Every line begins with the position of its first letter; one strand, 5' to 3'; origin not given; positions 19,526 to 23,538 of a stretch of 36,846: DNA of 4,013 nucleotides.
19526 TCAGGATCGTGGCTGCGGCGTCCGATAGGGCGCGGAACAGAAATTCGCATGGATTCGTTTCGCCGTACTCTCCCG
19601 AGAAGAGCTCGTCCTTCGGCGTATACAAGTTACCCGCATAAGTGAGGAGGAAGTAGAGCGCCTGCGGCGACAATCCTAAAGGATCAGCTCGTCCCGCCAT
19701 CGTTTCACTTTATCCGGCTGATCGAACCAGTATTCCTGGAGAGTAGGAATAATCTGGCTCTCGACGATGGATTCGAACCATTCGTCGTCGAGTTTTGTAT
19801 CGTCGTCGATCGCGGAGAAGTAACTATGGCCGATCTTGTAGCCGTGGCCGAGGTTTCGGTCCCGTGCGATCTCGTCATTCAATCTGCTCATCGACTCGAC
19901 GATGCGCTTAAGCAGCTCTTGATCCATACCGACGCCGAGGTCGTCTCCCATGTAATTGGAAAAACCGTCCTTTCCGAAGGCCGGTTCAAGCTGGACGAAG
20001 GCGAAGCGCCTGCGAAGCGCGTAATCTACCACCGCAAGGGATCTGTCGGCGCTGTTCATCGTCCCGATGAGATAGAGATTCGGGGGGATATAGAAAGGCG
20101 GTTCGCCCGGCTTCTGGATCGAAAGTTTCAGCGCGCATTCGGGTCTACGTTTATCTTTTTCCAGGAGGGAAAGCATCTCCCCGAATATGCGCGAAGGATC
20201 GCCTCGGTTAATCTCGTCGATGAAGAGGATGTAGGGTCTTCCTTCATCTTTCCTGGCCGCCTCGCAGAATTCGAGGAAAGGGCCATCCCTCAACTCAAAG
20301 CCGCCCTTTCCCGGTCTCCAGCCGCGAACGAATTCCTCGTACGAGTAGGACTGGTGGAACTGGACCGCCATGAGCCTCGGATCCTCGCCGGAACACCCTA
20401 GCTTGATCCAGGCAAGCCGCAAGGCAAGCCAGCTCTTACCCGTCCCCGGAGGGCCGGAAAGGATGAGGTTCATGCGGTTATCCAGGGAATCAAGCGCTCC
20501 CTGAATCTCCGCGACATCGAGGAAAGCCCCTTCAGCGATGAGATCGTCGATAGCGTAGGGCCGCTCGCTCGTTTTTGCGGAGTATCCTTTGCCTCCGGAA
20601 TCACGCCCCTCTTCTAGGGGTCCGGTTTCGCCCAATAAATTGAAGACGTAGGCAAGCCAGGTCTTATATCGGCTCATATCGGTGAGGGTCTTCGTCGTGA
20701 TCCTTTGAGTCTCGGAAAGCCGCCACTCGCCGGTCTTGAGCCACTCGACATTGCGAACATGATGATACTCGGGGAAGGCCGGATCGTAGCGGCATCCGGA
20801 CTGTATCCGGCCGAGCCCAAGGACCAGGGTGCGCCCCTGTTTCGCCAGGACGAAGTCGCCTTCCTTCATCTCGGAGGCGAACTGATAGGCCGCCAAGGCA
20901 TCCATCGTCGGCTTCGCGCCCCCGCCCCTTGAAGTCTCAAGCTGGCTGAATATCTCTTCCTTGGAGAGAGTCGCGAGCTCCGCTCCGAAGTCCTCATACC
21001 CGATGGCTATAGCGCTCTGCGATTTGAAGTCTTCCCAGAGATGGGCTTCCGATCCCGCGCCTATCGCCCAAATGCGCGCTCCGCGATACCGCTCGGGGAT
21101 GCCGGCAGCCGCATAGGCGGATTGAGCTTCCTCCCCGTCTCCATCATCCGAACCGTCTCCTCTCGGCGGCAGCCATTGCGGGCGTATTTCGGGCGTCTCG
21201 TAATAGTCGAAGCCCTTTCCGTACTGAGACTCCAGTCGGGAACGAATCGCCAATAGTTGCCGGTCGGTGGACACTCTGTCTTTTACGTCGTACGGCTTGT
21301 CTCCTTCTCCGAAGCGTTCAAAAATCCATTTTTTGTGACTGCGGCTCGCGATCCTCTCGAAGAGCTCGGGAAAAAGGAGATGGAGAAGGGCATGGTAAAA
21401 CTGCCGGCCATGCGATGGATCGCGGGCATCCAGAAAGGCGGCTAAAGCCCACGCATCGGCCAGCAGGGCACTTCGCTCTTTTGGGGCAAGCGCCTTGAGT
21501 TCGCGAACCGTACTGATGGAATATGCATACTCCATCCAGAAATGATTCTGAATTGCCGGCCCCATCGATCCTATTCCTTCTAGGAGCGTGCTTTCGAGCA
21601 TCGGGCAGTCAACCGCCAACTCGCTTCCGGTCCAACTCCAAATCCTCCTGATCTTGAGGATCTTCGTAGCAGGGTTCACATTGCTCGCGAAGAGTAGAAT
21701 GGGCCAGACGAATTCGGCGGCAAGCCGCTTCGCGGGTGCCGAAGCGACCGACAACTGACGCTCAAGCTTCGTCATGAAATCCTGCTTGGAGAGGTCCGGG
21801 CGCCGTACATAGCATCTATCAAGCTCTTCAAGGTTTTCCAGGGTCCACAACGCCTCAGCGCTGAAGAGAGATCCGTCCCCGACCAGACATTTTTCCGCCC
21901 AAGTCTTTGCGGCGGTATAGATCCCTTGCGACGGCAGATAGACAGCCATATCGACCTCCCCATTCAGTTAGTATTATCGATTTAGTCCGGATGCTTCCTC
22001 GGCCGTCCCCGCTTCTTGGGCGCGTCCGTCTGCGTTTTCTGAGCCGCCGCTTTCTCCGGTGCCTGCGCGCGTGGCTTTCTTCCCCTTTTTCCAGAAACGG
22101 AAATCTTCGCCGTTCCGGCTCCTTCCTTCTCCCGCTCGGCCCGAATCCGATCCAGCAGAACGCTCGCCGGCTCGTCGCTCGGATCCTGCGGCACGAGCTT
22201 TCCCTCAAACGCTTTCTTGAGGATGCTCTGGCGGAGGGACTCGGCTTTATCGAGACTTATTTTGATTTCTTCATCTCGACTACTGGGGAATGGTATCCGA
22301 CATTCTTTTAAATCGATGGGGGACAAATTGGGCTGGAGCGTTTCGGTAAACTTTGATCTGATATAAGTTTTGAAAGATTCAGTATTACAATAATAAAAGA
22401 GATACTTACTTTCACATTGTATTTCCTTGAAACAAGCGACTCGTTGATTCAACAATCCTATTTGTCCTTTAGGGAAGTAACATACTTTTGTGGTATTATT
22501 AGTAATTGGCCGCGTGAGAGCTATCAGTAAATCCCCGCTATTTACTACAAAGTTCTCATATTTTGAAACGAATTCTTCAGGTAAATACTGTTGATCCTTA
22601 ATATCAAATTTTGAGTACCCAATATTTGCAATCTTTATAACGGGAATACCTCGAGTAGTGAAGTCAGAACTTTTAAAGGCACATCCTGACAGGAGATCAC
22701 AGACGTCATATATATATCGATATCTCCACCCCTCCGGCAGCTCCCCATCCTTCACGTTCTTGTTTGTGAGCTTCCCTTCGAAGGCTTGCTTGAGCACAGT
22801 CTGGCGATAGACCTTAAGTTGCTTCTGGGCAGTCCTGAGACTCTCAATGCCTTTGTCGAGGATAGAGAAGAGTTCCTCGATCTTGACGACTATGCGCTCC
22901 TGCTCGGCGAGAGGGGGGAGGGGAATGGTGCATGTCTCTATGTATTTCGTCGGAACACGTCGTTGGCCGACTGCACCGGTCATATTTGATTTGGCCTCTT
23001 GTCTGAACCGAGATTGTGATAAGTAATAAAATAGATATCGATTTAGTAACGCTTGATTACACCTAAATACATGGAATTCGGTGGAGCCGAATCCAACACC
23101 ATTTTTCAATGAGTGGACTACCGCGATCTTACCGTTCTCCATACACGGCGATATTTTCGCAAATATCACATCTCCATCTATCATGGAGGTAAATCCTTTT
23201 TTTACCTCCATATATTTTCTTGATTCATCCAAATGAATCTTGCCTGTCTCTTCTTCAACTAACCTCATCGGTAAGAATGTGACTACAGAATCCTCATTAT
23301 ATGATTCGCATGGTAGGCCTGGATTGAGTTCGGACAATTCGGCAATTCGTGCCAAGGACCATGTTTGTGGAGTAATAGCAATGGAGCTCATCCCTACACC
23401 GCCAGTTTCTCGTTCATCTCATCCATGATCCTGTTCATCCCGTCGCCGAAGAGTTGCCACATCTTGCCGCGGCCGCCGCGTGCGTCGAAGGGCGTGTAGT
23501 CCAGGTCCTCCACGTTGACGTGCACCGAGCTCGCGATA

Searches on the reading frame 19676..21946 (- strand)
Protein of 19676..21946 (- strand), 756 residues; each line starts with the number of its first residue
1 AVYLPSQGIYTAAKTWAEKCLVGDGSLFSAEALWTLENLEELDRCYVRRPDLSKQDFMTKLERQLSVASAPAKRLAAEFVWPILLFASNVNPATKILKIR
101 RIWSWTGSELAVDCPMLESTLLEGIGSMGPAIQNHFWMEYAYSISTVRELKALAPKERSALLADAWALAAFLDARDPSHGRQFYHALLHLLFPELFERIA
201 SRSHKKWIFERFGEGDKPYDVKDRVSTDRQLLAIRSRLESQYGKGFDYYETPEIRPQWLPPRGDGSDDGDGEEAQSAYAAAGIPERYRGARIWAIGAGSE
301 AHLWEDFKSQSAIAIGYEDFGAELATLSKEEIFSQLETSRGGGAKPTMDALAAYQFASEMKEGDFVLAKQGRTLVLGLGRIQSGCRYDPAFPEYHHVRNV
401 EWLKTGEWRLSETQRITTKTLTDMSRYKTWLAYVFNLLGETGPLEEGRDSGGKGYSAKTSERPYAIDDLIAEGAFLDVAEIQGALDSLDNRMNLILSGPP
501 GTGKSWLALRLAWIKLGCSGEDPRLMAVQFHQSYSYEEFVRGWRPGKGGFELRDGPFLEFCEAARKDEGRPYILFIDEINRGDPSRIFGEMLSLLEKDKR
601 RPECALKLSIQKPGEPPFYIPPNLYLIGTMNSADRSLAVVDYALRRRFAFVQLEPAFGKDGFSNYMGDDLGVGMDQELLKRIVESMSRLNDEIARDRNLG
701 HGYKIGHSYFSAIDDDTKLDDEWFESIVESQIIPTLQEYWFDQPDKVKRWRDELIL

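Call 49: search_protein_families(library=pfam, proteins=[window:19676-21946:-], max_evalue=0.00001)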
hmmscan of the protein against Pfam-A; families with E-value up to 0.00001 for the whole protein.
window:19676-21946:- (756 aa): 2 families
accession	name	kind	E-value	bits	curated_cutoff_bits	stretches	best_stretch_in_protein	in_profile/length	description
PF07728.20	AAA_5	-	6.9e-24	84.9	22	1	493-648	1-139/139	AAA domain (dynein-related subfamily)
PF00004.35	AAA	-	4.6e-06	27.5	21.2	0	494-650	1-125/131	ATPase family associated with various cellular activities (AAA)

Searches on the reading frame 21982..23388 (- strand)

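Call 49: search_protein_families(library=pfam, proteins=[window:21982-23388:-], max_evalue=0.00001)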
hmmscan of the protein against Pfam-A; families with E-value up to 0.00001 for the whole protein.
window:21982-23388:- (468 aa): 1 family
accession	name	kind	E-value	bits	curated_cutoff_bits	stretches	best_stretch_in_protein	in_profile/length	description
PF01420.25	Methylase_S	-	1.1e-21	78.2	22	2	58-179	47-160/168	Type I restriction modification DNA specificity domain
